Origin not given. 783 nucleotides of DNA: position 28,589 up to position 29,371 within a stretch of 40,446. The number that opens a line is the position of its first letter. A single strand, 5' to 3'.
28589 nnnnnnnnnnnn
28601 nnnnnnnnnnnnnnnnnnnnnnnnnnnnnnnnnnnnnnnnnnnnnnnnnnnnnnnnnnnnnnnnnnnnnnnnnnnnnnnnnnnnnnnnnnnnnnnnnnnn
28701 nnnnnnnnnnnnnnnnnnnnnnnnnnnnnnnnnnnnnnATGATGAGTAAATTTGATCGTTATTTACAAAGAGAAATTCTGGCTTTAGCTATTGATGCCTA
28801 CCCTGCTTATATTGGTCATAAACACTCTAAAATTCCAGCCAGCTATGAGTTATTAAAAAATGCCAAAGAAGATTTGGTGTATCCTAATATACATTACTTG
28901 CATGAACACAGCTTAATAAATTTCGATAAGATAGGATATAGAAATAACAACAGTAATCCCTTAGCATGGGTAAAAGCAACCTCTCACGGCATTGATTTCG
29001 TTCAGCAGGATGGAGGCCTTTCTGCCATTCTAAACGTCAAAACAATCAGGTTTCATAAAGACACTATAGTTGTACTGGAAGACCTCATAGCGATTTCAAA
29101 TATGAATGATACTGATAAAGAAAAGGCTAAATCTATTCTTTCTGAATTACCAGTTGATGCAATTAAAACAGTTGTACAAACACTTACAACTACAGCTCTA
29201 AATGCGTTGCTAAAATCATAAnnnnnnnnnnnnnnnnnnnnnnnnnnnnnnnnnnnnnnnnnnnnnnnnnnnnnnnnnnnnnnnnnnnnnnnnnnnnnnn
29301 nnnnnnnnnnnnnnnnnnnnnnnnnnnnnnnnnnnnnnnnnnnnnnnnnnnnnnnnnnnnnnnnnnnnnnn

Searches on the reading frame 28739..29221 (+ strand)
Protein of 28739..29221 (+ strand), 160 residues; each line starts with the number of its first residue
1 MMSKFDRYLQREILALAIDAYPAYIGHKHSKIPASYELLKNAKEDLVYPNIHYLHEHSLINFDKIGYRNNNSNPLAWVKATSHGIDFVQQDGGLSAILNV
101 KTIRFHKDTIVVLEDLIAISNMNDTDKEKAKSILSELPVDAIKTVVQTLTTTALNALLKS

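Call 7: search_protein_families(library=pfam, proteins=[window:28739-29221:+], max_evalue=1)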
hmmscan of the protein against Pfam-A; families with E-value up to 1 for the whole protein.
window:28739-29221:+ (160 aa): 1 family
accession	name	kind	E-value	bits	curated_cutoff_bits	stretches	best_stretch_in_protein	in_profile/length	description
PF13388.11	DUF4106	-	0.19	11.4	27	1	25-125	262-360/431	Protein of unknown function (DUF4106)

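Call 8: search_protein_families(library=phrogs, proteins=[window:28739-29221:+], max_evalue=0.1)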
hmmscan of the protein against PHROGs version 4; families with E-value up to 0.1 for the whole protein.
window:28739-29221:+ (160 aa): 2 families
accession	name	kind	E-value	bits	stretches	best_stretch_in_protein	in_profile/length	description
phrog_3983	-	unknown function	5e-39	134.6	1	2-158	1-153/165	-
phrog_436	-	unknown function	0.016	15.5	1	39-89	48-92/125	-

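Call 9: search_protein_families(library=padloc, proteins=[window:28739-29221:+], max_evalue=1)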
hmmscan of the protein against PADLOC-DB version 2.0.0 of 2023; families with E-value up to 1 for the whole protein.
window:28739-29221:+ (160 aa): 0 families

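Call 11: search_dna_similar(query=window:28739-29221:+, collection=phages, mode=protein, max_rows=40, rows=spread)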
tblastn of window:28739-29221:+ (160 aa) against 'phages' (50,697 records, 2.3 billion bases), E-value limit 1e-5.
Records with a match: 14; places in all: 14; records where one place covers at least 80% of the query: 14.
Best place of each record, by identity: <60% 14.
By first word of the organism name: Pseudomonas 4; Acinetobacter 4; Klebsiella 2; Edwardsiella 2; Escherichia 1; Halomonas 1.
By host as written in the record: - 3; Acinetobacter baumannii 3; carbapenem-resistant Pseudomonas aeruginosa YMC11/07/P54 2; Klebsiella pneumoniae ST13-OXA48 1; Klebsiella pneumoniae ST405-OXA48 1; Escherichia coli ECOR13 1; Pseudomonas aeruginosa YMC/01/01/P52 1; Pseudomonas aeruginosa 1; and 1 more.
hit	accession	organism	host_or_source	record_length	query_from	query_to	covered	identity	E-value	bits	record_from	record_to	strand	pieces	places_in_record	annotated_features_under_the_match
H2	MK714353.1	Klebsiella phage ST13-OXA48phi12.5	Klebsiella pneumoniae ST13-OXA48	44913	1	147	92%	50.0%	4e-31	122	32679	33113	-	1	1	hypothetical protein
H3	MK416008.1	Klebsiella phage ST405-OXA48phi1.3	Klebsiella pneumoniae ST405-OXA48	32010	2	147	91%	48.0%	2e-30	120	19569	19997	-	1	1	none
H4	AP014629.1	Edwardsiella phage GF-2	-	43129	1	146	91%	38.7%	4e-21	94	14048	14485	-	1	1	hypothetical protein | putative regulator protein Arc-like DNA binding domain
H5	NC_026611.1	Edwardsiella phage GF-2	-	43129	1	146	91%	38.7%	4e-21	94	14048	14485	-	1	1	hypothetical protein | Arc-like transcriptional regulator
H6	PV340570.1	Escherichia phage PhiR49_2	Escherichia coli ECOR13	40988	4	143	88%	38.0%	3e-17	83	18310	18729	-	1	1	hypothetical protein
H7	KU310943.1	Pseudomonas phage YMC11/07/P54_PAE_BP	carbapenem-resistant Pseudomonas ...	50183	4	143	88%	34.7%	2e-10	63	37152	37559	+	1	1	hypothetical protein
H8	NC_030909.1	Pseudomonas phage YMC11/07/P54_PAE_BP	carbapenem-resistant Pseudomonas ...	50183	4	143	88%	34.7%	2e-10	63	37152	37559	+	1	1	hypothetical protein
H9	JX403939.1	Pseudomonas phage YMC/01/01/P52_PAE_BP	Pseudomonas aeruginosa YMC/01/01/P52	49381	4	143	88%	34.2%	3e-10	63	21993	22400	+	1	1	hypothetical protein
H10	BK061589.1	Pseudomonas phage vB_PaeS-D14P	Pseudomonas aeruginosa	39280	4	143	88%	34.2%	5e-10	62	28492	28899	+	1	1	hypothetical protein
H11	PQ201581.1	Acinetobacter phage AbIPP1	Acinetobacter baumannii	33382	5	143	87%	31.9%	4e-9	60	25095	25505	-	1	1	putative transcriptional regulator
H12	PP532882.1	Acinetobacter phage Abau_Attikon1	Acinetobacter baumannii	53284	6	143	86%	31.7%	6e-12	68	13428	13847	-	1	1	hypothetical protein (x2)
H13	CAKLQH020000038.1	Acinetobacter phage MD-2021a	not known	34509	6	143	86%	31.7%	1e-11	67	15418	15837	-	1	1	Uncharacterised protein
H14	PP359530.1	Acinetobacter phage vB_AbaSI_1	Acinetobacter baumannii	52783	6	143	86%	31.7%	1e-11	67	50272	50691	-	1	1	hypothetical protein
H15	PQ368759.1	Halomonas phage vB_HboP_4908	Vreelandella boliviensis (basionym: ...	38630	4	146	89%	30.2%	5e-12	68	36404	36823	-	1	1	hypothetical protein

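Call 12: get_annotated_region(hit=H2, flank=2500)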
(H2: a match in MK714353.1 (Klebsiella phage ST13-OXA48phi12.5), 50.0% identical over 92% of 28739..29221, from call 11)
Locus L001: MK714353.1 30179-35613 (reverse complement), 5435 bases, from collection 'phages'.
description: Klebsiella phage ST13-OXA48phi12.5, complete genome.
organism: Klebsiella phage ST13-OXA48phi12.5 (NCBI taxid 2594282)
taxonomy: Viruses; Duplodnaviria; Heunggongvirae; Uroviricota; Caudoviricetes
host: Klebsiella pneumoniae ST13-OXA48; source: -; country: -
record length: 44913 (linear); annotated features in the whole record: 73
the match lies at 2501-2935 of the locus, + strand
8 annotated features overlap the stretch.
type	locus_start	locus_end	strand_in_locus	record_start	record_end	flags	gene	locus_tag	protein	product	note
CDS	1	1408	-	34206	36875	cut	-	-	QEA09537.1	tail protein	-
CDS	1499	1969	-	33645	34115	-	-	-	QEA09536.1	hypothetical protein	-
CDS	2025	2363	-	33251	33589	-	-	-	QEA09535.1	hypothetical protein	-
CDS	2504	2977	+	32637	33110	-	-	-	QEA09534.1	hypothetical protein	-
CDS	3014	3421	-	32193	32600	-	-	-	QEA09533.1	hypothetical protein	-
CDS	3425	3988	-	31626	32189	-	-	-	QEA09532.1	hypothetical protein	hypothetical protein DUF4065 domain-containing protein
CDS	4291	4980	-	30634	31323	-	-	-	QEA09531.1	hypothetical protein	-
CDS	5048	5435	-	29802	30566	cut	-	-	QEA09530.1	DNA breaking-rejoining protein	-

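Call 13: get_annotated_region(hit=H4, flank=2500)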
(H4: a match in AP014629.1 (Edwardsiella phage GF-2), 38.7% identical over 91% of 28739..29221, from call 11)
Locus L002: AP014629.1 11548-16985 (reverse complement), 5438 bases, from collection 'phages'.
description: Edwardsiella phage GF-2 DNA, complete sequence.
organism: Edwardsiella phage GF-2 (NCBI taxid 1537091)
taxonomy: Viruses; Duplodnaviria; Heunggongvirae; Uroviricota; Caudoviricetes; Gofduovirus; Gofduovirus GF2
host: -; source: -; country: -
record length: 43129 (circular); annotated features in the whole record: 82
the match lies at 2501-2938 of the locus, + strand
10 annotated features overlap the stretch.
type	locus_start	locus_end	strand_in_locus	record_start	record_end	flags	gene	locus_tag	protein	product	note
CDS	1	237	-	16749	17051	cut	-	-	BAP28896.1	putative structural protein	GF-2_ORF-25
CDS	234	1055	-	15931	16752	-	-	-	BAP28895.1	hypothetical protein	GF-2_ORF-24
CDS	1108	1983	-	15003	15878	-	-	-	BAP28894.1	putative antirepressor protein Ant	GF-2_ORF-23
CDS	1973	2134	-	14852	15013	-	-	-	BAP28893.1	putative regulator protein Arc-like DNA binding domain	GF-2_ORF-22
CDS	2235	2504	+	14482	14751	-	-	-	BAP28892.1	putative regulator protein Arc-like DNA binding domain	GF-2_ORF-21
CDS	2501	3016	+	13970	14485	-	-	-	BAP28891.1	hypothetical protein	GF-2_ORF-20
CDS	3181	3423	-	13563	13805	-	-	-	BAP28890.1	hypothetical protein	GF-2_ORF-19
CDS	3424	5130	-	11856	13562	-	-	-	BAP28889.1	putative transglycosylase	GF-2_ORF-18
CDS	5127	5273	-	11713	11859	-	-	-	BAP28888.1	hypothetical protein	GF-2_ORF-17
CDS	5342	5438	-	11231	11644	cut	-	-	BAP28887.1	hypothetical protein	GF-2_ORF-16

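Call 14: get_annotated_region(hit=H6, flank=2500)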
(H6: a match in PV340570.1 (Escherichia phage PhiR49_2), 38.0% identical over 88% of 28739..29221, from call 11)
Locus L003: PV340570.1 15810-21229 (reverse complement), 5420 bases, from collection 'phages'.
description: Escherichia phage PhiR49_2, complete genome.
organism: Escherichia phage PhiR49_2 (NCBI taxid 3416492)
taxonomy: Viruses
host: Escherichia coli ECOR13; source: -; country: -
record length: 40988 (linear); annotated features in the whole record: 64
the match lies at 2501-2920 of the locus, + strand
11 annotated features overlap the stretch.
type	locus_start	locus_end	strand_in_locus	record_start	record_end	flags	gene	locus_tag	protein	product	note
CDS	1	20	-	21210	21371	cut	-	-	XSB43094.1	hypothetical protein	-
CDS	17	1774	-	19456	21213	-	-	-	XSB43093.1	terminase DNA packaging protein A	head, terminase DNA packaging protein A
CDS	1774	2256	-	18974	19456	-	-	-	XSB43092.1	terminase small subunit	terminase, small subunit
CDS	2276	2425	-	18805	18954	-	-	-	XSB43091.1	hypothetical protein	-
CDS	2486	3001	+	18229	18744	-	-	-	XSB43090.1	hypothetical protein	-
CDS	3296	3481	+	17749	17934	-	-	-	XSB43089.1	hypothetical protein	-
CDS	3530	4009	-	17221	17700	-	-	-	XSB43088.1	endopeptidase Rz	-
CDS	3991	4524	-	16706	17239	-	-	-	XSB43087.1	lysozyme R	-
CDS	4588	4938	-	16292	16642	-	-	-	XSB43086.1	hypothetical protein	hypothetical protein, YdfR family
CDS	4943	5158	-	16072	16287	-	-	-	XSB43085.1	holin protein S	holin/antiholin component S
CDS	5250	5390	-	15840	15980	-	-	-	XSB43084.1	hypothetical protein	-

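Call 15: get_annotated_region(hit=H7, flank=2500)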
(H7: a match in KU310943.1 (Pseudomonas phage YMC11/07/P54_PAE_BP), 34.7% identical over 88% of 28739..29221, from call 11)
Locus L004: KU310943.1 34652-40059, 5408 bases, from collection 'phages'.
description: Pseudomonas phage YMC11/07/P54_PAE_BP, complete genome.
organism: Pseudomonas phage YMC11/07/P54_PAE_BP (NCBI taxid 1777064)
taxonomy: Viruses; Duplodnaviria; Heunggongvirae; Uroviricota; Caudoviricetes
host: carbapenem-resistant Pseudomonas aeruginosa YMC11/07/P54; source: -; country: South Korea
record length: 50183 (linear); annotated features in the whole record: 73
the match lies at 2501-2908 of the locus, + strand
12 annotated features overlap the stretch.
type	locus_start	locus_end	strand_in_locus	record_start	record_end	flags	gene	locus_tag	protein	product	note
CDS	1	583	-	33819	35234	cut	-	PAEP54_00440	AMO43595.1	hypothetical protein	-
CDS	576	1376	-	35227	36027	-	-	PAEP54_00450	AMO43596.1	hypothetical protein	-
CDS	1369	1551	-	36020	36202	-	-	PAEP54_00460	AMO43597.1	hypothetical protein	-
CDS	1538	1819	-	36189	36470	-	-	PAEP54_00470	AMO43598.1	hypothetical protein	-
CDS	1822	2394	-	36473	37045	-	-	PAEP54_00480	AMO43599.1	hypothetical protein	-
CDS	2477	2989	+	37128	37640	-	-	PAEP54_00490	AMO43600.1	hypothetical protein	-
CDS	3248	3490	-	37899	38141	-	-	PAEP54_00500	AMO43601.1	hypothetical protein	similar to C2 of bacteriophage L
CDS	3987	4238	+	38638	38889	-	-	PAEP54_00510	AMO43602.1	repressor protein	-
CDS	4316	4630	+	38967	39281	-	-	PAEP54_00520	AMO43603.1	hypothetical protein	-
CDS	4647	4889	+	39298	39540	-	-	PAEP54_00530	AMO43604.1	hypothetical protein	-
CDS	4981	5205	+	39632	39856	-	-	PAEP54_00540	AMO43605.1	hypothetical protein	-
CDS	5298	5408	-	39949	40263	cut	-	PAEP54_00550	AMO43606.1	hypothetical protein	-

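Call 16: find_homologous_proteins(query=window:28739-29221:+)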
Query window:28739-29221:+ (160 aa): 159 proteins with E <= 0.001 among 206 candidates; the best 120 are listed.
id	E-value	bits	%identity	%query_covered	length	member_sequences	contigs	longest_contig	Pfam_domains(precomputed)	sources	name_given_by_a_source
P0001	3.8e-97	340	99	99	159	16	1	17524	-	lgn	-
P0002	2.1e-60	221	64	99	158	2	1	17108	-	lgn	-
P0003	2.7e-54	201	61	99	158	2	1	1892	-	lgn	-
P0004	4.6e-37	145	49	97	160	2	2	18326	-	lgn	-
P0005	4.9e-36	142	49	96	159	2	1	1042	-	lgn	-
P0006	1.0e-35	141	53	98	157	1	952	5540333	-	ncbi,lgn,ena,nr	ncbi:hypothetical protein ACW7C8_27660 [Klebsiella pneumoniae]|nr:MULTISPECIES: hypothetical protein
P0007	1.3e-35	141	47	97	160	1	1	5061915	-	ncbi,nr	ncbi:hypothetical protein P2W49_11750 [Yersinia intermedia]|nr:hypothetical protein P2W49_11750 [Yer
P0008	1.3e-35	140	53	99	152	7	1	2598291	-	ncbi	-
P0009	2.4e-35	140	49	99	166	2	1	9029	-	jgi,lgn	-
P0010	3.7e-35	139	53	98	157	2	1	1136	-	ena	-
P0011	4.6e-35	139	53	96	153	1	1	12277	-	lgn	-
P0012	9.3e-35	138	47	96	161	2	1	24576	-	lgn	-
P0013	1.3e-34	137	50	96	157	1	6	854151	-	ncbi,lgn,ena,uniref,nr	ncbi:TPA: hypothetical protein MHT99_02470 [Klebsiella pneumoniae]|uniref:hypothetical protein n=1 T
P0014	1.6e-34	137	52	99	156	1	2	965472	-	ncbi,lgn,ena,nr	ncbi:MAG: hypothetical protein E7G96_02700 [Serratia liquefaciens]|nr:hypothetical protein [Serratia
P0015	1.7e-34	137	49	99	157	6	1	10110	-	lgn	-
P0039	6.4e-33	132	53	99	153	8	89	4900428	-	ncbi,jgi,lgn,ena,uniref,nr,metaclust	ncbi:TPA: hypothetical protein NDX14_004654 [Enterobacter hormaechei]|uniref:hypothetical protein n=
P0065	1.8e-31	127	49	98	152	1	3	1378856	PF10711.16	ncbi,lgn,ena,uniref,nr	ncbi:hypothetical protein [Lelliottia aquatilis]|uniref:hypothetical protein n=1 Tax=Lelliottia aqua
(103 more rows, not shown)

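Call 24: search_solved_structures(query=A1, max_evalue=10, show_alignments=2)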
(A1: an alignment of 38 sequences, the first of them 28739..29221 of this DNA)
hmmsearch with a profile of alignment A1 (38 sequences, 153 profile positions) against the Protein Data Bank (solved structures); distinct sequences matched with E-value up to 10: 2.
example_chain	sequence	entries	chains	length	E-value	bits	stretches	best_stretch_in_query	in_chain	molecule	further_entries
6mq9_A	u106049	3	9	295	0.16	15.1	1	3-55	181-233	Septin-12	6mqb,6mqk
6mql_A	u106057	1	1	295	0.17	15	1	3-55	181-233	Septin-12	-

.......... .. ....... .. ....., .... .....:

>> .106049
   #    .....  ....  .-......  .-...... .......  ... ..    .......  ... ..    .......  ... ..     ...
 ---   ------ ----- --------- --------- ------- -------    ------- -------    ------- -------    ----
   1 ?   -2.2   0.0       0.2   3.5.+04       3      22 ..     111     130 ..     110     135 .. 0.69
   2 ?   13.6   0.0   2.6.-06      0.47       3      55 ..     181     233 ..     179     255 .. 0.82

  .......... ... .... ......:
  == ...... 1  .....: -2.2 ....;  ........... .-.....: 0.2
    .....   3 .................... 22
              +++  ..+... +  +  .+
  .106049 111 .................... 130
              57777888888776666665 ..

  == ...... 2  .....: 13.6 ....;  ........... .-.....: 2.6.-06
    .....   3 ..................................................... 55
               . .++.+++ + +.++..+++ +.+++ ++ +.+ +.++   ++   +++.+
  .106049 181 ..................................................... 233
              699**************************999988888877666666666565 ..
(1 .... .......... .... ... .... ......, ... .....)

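Call 25: search_protein_families(library=pfam, alignment_id=A1, max_evalue=0.1)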
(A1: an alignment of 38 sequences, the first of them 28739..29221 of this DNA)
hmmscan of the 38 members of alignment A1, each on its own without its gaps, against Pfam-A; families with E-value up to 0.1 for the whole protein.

A. member 1, window:28739-29221:+ (160 aa): 0 families

B. families by the number of members that match (of 38 scanned): 9 families
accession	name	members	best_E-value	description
PF10711.15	DUF2513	9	0.0001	Hypothetical protein (DUF2513)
PF09639.16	YjcQ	7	0.012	YjcQ protein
PF04139.18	Rad9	1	0.00054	Rad9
PF17726.7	DpnI_C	1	0.022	Dam-replacing HTH domain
PF20653.3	COG6_C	1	0.027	Conserved Oligomeric Golgi complex subunit 6, C-terminal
PF07564.17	DUF1542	1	0.049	Domain of Unknown Function (DUF1542)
PF04874.19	Mak16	1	0.053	Mak16 protein C-terminal region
PF17035.10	BET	1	0.062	Bromodomain extra-terminal - transcription regulation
PF10344.16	Hobbit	1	0.094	Hobbit/FMP27/BTLP2 family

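Call 26: find_related_loci(query=A1, collection=genome_contigs, flank=5000)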
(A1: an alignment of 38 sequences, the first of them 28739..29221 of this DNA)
Query A1 (160 aa) in genome_contigs; peptide patterns used: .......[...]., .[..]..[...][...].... (x = any residue, [..] = any of these).
156 stretches matched a pattern; 24 encode a relative of the query (tblastn E <= 1e-3); 24 distinct loci.
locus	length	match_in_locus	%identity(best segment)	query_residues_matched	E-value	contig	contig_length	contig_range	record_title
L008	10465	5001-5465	49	2-158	2e-42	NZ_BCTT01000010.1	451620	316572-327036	Serratia grimesii NBRC 13537, whole genome shotgun sequence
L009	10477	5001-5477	49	1-160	6e-40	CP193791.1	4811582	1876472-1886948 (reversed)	Enterobacter sp. TMH.L2 chromosome, complete genome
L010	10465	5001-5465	46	2-159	6e-36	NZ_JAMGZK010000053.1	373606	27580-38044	Silvania hatchlandensis strain H19S6 NODE_3_length_373606_cov_51.692813, whole genome shotgun sequence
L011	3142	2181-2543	55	42-159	4e-35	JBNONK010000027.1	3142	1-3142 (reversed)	Erwinia amylovora strain CEB_12 Contig_27_consensus_sequence, whole genome shotgun sequence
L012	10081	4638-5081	39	2-154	2e-25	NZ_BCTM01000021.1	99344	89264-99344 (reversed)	Kluyvera cryocrescens NBRC 102467, whole genome shotgun sequence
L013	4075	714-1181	40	2-154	3e-24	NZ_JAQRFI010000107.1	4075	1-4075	Xenorhabdus yunnanensis strain XENO-10 contig00107, whole genome shotgun sequence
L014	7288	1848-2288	37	4-154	4e-23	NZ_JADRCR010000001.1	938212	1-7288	Limnobaculum allomyrinae strain BWR-B9 contig1, whole genome shotgun sequence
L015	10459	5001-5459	38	4-155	6e-23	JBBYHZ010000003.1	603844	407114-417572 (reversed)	Dryocola clanedunensis strain KV18 NODE_3_length_603844_cov_171.300295, whole genome shotgun sequence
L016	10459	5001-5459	39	4-155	2e-22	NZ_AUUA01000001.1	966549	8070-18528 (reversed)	Leminorella grimontii ATCC 33999 = DSM 5078 G544DRAFT_scaffold00001.1_C, whole genome shotgun sequence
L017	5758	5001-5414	38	2-143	3e-21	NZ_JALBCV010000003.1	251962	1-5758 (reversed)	Rosenbergiella metrosideri strain JB07 NODE_3_length_251962_cov_99.802342, whole genome shotgun sequence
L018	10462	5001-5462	37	1-157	1e-20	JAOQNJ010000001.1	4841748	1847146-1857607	Providencia alcalifaciens strain BIGb0506 Ga0494987_01, whole genome shotgun sequence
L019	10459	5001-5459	37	2-157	8e-20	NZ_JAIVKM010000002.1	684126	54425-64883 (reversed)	Mangrovibacter yixingensis strain SaN21-3 SaN21-3_ctg002, whole genome shotgun sequence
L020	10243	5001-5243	51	78-157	1e-19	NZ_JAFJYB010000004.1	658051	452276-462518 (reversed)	Candidatus Symbiopectobacterium endolongispinus isolate SYM 6, whole genome shotgun sequence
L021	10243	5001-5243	51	76-155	2e-19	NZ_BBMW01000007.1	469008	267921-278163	Citrobacter werkmanii NBRC 105721, whole genome shotgun sequence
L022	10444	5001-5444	38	2-149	4e-19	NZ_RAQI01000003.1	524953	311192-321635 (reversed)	Xenorhabdus ehlersii strain DSM 16337 Ga0242589_13, whole genome shotgun sequence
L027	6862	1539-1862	36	51-157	6e-15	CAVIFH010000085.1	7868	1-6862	bacterium isolate H07652-L1_cleanbin_000006 genome assembly, contig: Spades_H07652-L1_contig_1829, whole genome shotgun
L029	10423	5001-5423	32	6-157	2e-14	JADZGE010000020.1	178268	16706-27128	MAG: Burkholderiales bacterium isolate SJ92 c_000000300687, whole genome shotgun sequence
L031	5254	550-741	40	50-108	1e-8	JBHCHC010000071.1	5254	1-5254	MAG: Moraxella sp. isolate Z2-86_MAG_25 Z2-86__30413, whole genome shotgun sequence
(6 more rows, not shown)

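Call 29: predict_structure(alignment_id=A1)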
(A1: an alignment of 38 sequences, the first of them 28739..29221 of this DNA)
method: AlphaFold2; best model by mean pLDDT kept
length: 160 residues; sequences in the alignment: 38
mean_pLDDT: 74.2   pTM: 0.58
mean pLDDT of the five models: 74.2, 73.7, 73.5, 72.3, 71.0
residues with pLDDT >= 90: 61; 70-90: 24; 50-70: 53; < 50: 22
segments of 3 or more residues with pLDDT < 50: 91-107, 157-160
pLDDT, mean of each block of 10 residues (from residue 1): 78 95 94 93 91 93 79 86 84 45 46 62 66 64 61 50
secondary structure, 60 per line:
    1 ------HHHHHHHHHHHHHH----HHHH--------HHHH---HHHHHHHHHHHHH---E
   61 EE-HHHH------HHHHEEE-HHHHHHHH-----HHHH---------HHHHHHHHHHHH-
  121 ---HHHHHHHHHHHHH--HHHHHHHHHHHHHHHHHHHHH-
elements in order: H7-20 H25-28 H37-40 H44-56 E60-62 H64-67 H74-77 E78-80 H82-89 H95-98 H108-119 H124-136 H139-159

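Call 40: find_encoding_contigs(protein=P0002, flank=4000, max_places=3)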
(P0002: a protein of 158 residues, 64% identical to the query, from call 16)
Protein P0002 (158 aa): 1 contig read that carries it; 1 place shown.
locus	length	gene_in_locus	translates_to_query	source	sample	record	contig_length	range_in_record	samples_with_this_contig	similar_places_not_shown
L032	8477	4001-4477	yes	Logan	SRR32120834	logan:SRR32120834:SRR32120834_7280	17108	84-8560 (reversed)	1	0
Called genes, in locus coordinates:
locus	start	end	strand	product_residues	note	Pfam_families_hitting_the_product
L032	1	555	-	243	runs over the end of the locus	PF14464:Prok-JAB, PF00877:NLPC_P60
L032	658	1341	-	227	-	PF05100:Phage_tail_L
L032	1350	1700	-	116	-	PF05939:Phage_min_tail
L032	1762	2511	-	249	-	-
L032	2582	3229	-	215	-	PF02498:Bro-N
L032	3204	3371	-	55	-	-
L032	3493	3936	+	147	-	PF03869:Arc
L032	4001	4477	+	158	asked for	-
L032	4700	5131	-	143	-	PF13248:Zn_ribbon_3 (weak)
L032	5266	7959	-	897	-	PF06791:TMP_2, PF09718:Tape_meas_lam_C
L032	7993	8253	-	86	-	-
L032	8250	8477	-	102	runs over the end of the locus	?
